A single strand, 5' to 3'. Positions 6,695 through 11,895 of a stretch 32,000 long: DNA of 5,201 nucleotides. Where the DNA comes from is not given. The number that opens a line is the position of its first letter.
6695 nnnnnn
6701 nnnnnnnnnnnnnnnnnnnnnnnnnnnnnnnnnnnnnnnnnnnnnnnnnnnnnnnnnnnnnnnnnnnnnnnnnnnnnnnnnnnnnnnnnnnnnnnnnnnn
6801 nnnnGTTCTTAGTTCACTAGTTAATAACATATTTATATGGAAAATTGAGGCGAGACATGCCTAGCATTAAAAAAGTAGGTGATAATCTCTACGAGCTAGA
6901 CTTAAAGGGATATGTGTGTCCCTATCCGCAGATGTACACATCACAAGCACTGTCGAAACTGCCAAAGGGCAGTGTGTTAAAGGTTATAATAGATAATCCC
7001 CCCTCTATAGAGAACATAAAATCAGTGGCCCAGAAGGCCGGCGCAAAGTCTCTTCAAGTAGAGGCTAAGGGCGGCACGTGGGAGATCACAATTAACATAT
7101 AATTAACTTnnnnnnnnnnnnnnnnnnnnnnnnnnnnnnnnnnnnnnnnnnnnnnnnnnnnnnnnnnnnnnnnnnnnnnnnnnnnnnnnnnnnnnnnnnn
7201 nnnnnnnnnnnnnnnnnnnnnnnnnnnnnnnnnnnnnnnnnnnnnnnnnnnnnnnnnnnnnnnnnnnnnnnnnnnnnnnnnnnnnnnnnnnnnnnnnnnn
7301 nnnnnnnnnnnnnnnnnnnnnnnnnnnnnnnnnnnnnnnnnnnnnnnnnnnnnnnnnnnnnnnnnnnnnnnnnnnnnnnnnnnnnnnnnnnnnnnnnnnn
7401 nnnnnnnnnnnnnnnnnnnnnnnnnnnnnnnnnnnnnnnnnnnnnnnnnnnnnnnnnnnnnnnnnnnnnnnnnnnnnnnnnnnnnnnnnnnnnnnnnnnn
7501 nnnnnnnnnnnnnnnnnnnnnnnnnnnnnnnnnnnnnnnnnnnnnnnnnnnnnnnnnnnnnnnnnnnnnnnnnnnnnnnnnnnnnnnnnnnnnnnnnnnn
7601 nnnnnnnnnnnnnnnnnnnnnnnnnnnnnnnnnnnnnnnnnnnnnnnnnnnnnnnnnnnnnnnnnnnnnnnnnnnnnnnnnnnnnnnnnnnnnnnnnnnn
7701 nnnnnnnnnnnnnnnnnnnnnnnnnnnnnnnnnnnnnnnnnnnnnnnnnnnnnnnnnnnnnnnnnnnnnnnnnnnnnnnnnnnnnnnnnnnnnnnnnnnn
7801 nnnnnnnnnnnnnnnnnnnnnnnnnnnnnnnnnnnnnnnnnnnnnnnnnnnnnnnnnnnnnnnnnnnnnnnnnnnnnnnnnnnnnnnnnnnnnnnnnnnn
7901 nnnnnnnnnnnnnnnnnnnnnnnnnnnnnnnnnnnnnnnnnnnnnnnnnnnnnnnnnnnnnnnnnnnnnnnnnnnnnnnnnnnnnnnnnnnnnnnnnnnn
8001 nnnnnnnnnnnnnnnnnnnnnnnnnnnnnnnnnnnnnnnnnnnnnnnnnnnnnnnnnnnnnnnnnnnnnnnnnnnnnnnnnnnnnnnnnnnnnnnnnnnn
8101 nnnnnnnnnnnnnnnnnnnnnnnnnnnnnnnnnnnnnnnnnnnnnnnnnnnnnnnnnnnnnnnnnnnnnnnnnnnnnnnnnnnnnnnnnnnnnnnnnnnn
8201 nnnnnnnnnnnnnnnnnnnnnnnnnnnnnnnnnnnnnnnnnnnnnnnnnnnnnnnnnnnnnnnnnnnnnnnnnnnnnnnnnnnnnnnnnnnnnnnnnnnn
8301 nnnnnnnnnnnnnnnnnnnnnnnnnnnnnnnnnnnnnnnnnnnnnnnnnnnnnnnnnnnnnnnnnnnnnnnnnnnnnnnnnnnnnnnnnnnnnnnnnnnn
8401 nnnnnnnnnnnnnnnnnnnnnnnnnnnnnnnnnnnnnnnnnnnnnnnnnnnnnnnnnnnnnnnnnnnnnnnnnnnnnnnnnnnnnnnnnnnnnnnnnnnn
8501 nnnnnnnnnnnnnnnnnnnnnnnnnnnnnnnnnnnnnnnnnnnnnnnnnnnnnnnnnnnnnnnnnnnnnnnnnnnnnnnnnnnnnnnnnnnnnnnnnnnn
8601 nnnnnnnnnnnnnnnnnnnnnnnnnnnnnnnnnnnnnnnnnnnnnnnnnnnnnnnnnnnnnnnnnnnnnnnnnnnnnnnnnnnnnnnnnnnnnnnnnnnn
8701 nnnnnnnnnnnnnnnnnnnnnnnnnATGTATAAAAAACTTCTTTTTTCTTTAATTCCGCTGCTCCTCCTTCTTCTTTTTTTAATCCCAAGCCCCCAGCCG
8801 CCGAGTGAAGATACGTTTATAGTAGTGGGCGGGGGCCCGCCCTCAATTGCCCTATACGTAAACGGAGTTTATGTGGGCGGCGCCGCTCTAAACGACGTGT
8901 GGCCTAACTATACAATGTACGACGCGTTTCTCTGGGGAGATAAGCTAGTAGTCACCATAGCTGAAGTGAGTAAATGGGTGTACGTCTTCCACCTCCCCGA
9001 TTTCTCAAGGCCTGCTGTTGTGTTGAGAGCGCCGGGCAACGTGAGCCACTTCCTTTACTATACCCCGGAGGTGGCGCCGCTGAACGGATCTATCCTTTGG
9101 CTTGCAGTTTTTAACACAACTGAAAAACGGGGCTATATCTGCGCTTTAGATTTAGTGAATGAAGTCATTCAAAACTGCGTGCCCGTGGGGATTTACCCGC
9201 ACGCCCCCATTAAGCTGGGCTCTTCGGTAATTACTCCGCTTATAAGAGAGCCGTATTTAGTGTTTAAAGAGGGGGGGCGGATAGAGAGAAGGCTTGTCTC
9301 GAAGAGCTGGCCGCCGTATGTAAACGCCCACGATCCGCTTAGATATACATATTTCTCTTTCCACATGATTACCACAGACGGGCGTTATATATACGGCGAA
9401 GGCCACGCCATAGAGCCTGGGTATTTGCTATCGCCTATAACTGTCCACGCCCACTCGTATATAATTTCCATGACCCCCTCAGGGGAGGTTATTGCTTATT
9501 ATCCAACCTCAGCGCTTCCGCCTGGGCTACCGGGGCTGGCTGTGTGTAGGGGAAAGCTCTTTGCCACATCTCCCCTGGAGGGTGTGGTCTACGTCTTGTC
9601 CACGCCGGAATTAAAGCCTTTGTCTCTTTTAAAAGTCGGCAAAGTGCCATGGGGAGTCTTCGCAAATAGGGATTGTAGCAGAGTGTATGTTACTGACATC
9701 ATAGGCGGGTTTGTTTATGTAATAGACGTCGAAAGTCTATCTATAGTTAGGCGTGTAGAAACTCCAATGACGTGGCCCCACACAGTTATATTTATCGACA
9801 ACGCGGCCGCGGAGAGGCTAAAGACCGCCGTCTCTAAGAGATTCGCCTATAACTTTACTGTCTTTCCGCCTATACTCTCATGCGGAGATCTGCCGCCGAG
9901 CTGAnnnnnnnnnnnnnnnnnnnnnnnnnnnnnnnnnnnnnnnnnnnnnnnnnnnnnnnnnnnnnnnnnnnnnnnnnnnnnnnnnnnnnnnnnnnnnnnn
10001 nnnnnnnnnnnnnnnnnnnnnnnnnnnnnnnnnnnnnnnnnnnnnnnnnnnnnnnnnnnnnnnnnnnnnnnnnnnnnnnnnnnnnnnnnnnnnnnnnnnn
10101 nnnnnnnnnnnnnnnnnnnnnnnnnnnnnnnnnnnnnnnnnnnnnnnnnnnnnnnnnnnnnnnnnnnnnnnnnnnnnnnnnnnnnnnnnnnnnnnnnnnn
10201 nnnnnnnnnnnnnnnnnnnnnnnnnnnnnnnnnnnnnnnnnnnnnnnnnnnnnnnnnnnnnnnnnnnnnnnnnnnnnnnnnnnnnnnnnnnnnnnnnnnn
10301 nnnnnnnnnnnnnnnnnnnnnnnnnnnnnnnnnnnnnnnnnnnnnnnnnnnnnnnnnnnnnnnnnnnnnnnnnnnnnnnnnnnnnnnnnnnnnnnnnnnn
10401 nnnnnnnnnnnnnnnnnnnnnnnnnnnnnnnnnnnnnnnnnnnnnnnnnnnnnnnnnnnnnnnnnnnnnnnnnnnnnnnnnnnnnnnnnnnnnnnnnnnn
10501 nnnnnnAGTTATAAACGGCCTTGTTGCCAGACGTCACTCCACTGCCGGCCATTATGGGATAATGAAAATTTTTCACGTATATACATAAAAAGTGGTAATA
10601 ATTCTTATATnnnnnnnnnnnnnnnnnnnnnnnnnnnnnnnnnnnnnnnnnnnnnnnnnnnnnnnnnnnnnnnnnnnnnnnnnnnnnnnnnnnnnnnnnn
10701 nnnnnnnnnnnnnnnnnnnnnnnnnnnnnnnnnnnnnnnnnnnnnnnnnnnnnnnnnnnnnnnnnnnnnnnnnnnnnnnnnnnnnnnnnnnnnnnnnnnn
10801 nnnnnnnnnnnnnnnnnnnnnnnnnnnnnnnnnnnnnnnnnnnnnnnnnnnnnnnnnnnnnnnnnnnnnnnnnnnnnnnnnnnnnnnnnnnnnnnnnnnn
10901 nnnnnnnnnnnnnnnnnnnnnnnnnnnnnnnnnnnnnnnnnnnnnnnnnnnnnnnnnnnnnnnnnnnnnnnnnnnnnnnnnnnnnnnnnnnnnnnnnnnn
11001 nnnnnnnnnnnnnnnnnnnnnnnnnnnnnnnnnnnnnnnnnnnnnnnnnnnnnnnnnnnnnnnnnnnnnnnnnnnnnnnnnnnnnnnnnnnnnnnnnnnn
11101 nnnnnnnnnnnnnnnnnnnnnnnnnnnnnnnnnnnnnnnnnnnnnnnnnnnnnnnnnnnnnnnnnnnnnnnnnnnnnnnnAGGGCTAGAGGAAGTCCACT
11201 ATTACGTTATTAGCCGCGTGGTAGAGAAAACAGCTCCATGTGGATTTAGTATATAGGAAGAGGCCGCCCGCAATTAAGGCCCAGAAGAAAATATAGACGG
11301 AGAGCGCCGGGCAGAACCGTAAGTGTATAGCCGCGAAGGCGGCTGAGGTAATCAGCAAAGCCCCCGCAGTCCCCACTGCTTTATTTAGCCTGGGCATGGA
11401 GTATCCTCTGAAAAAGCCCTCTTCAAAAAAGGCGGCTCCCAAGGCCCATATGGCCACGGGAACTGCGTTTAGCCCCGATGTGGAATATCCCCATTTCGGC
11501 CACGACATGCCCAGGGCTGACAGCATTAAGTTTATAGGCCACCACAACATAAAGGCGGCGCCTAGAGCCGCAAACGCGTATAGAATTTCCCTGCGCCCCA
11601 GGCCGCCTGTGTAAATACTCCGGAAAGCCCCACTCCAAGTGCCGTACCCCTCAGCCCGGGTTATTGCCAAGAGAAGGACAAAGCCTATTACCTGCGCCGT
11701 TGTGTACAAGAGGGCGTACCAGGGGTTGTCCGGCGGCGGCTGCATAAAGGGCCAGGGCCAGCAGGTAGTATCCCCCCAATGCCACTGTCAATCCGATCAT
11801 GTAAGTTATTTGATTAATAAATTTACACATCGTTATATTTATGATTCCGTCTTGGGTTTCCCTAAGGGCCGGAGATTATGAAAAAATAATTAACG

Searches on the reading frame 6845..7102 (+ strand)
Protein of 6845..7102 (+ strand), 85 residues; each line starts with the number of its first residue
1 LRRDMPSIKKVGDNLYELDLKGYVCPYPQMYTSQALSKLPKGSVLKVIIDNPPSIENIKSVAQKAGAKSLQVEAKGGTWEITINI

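Call 5: search_protein_families(library=pfam, proteins=[window:6845-7102:+], max_evalue=0.1)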
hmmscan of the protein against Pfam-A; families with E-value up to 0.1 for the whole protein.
window:6845-7102:+ (85 aa): 3 families
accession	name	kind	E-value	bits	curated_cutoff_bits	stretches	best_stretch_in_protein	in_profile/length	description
PF01206.22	TusA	-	2.4e-20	72.6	28.6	1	17-84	2-69/70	Sulfurtransferase TusA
PF10006.14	DUF2249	-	0.068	13.5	29.5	0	17-83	1-68/70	Uncharacterized conserved protein (DUF2249)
PF16144.10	DUF4852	-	0.082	13.4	22.8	0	16-65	62-110/116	Domain of unknown function (DUF4852)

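Call 6: search_protein_families(library=ncbifam, proteins=[window:6845-7102:+], max_evalue=0.1)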
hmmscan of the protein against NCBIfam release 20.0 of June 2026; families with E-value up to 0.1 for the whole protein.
window:6845-7102:+ (85 aa): 4 families
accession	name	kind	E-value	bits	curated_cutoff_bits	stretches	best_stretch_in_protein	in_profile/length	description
NF008242.0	PRK11018.1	equivalog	1.4e-15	56.7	79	1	15-79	8-72/78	sulfurtransferase-like selenium metabolism protein YedF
TIGR03527.1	selenium_YedF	equivalog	1.1e-08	35.1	110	1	18-83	1-66/194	sulfurtransferase-like selenium metabolism protein YedF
NF001423.0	PRK00299.1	equivalog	1.4e-05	24.8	78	1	17-71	11-65/82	sulfurtransferase TusA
NF041048.1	TusA_like_YeeD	exception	0.00091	18.9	147.5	1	17-83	3-70/72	thiosulfate utilization sulfurtransferase TsuB/YeeD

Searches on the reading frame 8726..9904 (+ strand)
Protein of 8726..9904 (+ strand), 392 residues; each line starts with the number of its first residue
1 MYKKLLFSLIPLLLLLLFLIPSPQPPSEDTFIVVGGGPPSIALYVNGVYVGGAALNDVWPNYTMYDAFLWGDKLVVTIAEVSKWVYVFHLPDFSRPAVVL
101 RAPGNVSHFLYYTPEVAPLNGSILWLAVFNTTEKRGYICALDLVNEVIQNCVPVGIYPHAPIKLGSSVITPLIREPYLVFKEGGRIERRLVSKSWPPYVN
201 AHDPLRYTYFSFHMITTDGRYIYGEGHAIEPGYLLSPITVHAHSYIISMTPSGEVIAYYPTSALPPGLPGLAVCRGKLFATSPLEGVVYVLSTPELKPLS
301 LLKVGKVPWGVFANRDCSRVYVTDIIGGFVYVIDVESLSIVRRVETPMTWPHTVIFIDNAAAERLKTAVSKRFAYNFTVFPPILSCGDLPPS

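Call 5: search_protein_families(library=pfam, proteins=[window:8726-9904:+], max_evalue=0.1)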
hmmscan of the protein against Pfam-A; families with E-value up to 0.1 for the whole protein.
window:8726-9904:+ (392 aa): 0 families

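Call 6: search_protein_families(library=ncbifam, proteins=[window:8726-9904:+], max_evalue=0.1)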
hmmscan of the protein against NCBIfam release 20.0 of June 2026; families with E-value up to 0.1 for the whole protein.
window:8726-9904:+ (392 aa): 3 families
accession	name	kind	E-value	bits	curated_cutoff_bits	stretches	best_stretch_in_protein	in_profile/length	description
NF052460.1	L-NosZ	equivalog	6.9e-05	21.5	700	1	278-358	146-226/480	clade III lactonase-type nitrous-oxide reductase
TIGR03866.1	PQQ_ABC_repeats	subfamily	0.0012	18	287.3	0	276-312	271-307/310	PQQ-dependent catabolism-associated beta-propeller protein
TIGR02276.1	beta_rpt_yvtn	repeat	0.0026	17.7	27.85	0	319-342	5-28/42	beta-propeller repeat protein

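Call 47: find_homologous_proteins(query=window:8726-9904:+, max_evalue=0.001)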
Query window:8726-9904:+ (392 aa): 13 proteins with E <= 0.001 among 8000 candidates.
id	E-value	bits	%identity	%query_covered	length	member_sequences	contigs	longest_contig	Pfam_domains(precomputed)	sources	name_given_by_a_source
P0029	2.0e-259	878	98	100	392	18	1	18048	-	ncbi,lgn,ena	-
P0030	1.0e-218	744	79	100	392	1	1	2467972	-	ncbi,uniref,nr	ncbi:YncE family protein [Pyrobaculum ferrireducens]|uniref:YncE family protein n=1 Tax=Pyrobaculum 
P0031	7.3e-209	712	78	95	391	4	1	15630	-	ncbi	-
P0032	2.1e-197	674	75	95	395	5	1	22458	-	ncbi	-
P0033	6.9e-194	663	73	95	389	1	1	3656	-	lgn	-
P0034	7.8e-190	649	69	99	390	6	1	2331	-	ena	-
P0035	4.7e-173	594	68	94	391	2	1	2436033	-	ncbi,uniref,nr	ncbi:hypothetical protein Pogu_1384 [Pyrobaculum oguniense TE7]|uniref:YncE family protein n=1 Tax=P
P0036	7.0e-156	537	58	100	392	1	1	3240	-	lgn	-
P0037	8.4e-156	537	60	94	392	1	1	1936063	-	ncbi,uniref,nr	ncbi:hypothetical protein TUZN_1097 [Thermoproteus uzoniensis 768-20]|uniref:Uncharacterized protein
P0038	2.7e-127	443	53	93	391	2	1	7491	-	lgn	-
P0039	4.7e-118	413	49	100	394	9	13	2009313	-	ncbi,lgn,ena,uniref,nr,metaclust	ncbi:YncE family protein [Pyrobaculum calidifontis]|uniref:YncE family protein n=1 Tax=Pyrobaculum c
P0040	2.3e-42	164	35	91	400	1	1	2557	-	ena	-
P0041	6.7e-29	119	35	60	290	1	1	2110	-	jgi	-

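Call 49: find_encoding_contigs(protein=P0039, flank=10000, max_places=1)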
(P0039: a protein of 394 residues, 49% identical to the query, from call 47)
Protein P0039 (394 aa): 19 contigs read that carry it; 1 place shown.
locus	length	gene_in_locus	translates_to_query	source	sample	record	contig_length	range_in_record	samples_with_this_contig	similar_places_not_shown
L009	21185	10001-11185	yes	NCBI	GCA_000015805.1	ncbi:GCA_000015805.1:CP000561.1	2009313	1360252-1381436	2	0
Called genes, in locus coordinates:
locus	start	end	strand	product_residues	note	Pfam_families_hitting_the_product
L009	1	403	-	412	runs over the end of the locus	PF03460:NIR_SIR_ferr, PF01077:NIR_SIR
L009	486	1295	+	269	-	PF02602:HEM4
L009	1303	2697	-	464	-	PF01134:GIDA (weak), PF07992:Pyr_redox_2, PF12831:FAD_oxidored, PF13738:Pyr_redox_3, PF00070:Pyr_redox, PF02852:Pyr_redox_dim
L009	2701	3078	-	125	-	-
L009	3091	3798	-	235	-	PF02602:HEM4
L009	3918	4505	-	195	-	-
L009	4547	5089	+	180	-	PF05942:PaREP1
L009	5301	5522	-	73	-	PF01206:TusA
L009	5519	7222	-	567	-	PF00708:Acylphosphatase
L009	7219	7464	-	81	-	PF01206:TusA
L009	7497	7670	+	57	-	-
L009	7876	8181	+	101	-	PF00355:Rieske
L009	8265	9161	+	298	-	PF02678:Pirin, PF05726:Pirin_C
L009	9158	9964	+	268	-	-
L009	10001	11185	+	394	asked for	-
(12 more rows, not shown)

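Call 60: predict_structure(alignment_id=A7)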
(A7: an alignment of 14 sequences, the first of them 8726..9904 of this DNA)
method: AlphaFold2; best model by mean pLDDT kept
length: 392 residues; sequences in the alignment: 14
mean_pLDDT: 85.5   pTM: 0.85
mean pLDDT of the five models: 85.5, 84.7, 84.3, 78.6, 78.6
residues with pLDDT >= 90: 243; 70-90: 80; 50-70: 49; < 50: 20
segments of 3 or more residues with pLDDT < 50: 21-24, 234-242, 388-392
pLDDT, mean of each block of 10 residues (from residue 1): 60 68 64 90 95 89 87 93 94 96 92 87 95 92 96 93 95 91 92 70 67 92 84 44 80 91 83 97 94 97 93 95 94 97 92 94 94 66 53 37
secondary structure, 60 per line:
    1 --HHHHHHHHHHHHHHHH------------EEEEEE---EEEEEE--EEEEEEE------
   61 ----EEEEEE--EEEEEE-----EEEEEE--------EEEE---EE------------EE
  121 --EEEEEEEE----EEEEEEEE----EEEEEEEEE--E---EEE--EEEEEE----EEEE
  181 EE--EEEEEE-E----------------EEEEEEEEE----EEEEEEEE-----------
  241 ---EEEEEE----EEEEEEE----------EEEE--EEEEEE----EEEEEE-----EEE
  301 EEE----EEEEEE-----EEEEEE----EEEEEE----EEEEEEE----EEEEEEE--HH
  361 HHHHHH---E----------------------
elements in order: H3-18 E31-36 E40-45 E48-54 E65-70 E73-78 E84-89 E98-101 E123-130 E135-142 E147-155 E162-164 E167-172 E177-182 E185-190 E209-217 E222-229 E244-249 E254-260 E271-274 E277-282 E287-292 E298-303 E308-313 E319-324 E329-334 E339-345 E350-356 H359-366

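Call 68: fold_search(model_id=the predicted structure, library=pdb)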
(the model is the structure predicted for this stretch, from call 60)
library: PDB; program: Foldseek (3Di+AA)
matches with E <= 10: 1913; with E <= 0.001: 1452
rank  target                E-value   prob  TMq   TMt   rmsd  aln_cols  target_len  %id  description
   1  2agw_B                3.6e-10  1.00  0.55  0.59   6.2       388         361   13  Crystal structure of tryptamine-reduced aromatic amine dehydrogenase (AADH) from Alcaligenes faecalis in complex with  (released 2006-04-25)
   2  1l0q_A                3.8e-10  1.00  0.58  0.58   4.1       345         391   16  Tandem YVTN beta-propeller and PKD domains from an archaeal surface layer protein (released 2002-11-06)
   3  2h47_A                4.0e-10  1.00  0.55  0.59   6.4       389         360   13  Crystal Structure of an Electron Transfer Complex Between Aromatic Amine Dephydrogenase and Azurin from Alcaligenes Fa (released 2006-11-21)
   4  2h47_F                4.4e-10  1.00  0.56  0.60   6.4       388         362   14  Crystal Structure of an Electron Transfer Complex Between Aromatic Amine Dephydrogenase and Azurin from Alcaligenes Fa (released 2006-11-21)
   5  2ah1_A                4.6e-10  1.00  0.55  0.60   6.5       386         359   14  Crystal structure of aromatic amine dehydrogenase (AADH) from Alcaligenes faecalis (released 2006-04-25)
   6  2h47_H                5.1e-10  1.00  0.54  0.58   6.6       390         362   14  Crystal Structure of an Electron Transfer Complex Between Aromatic Amine Dephydrogenase and Azurin from Alcaligenes Fa (released 2006-11-21)
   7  2i0r_A                6.5e-10  1.00  0.56  0.60   6.4       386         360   14  Crystal structure of aromatic amine dehydrogenase TTQ-formamide adduct (released 2007-04-24)
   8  2hxc_A                6.5e-10  1.00  0.55  0.60   6.5       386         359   14  Crystal structure of the benzylamine complex of aromatic amine dehydrogenase in N-semiquinone form (released 2006-09-26)
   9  2h47_D                6.5e-10  1.00  0.54  0.58   6.5       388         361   14  Crystal Structure of an Electron Transfer Complex Between Aromatic Amine Dephydrogenase and Azurin from Alcaligenes Fa (released 2006-11-21)
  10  2hjb_A                7.1e-10  1.00  0.56  0.60   6.0       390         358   13  Crystal structure of Alcaligenes faecalis AADH in complex with p-methoxybenzylamine (released 2007-11-06)
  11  2iuv_B                8.2e-10  1.00  0.56  0.61   6.0       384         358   14  CRYSTAL STRUCTURE OF N-QUINOL FORM OF AROMATIC AMINE DEHYDROGENASE (AADH) FROM ALCALIGENES FAECALIS, FORM B (released 2006-09-20)
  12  2agl_B                1.2e-09  1.00  0.55  0.59   6.5       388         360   13  Crystal structure of the phenylhydrazine adduct of aromatic amine dehydrogenase from Alcaligenes faecalis (released 2006-04-25)
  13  8blw_B                1.4e-09  1.00  0.57  0.37   6.1       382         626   11  Vitamin B12 transporter BtuB1 with lipoprotein BtuG1 from B. theta (released 2023-08-16)
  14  2agl_A                1.5e-09  1.00  0.55  0.60   6.4       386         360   14  Crystal structure of the phenylhydrazine adduct of aromatic amine dehydrogenase from Alcaligenes faecalis (released 2006-04-25)
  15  1jju_B                1.9e-09  1.00  0.54  0.62   7.1       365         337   12  Structure of a Quinohemoprotein Amine Dehydrogenase with a Unique Redox Cofactor and Highly Unusual Crosslinking (released 2001-12-12)
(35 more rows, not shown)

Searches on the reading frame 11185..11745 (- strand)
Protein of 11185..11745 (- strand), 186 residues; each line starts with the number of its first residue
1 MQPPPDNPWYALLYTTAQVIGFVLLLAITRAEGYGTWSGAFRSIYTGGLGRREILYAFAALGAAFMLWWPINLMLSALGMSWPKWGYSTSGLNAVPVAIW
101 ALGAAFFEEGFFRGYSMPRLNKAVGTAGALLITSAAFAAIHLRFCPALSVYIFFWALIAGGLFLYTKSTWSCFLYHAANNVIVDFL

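Call 61: search_protein_families(library=pfam, proteins=[window:11185-11745:-], max_evalue=0.001)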
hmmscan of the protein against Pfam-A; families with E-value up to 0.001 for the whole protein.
window:11185-11745:- (186 aa): 1 family
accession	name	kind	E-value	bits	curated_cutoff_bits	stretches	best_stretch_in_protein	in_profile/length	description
PF02517.21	Rce1-like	-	2e-17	63.7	22.4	1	94-182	5-93/93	Type II CAAX prenyl endopeptidase Rce1-like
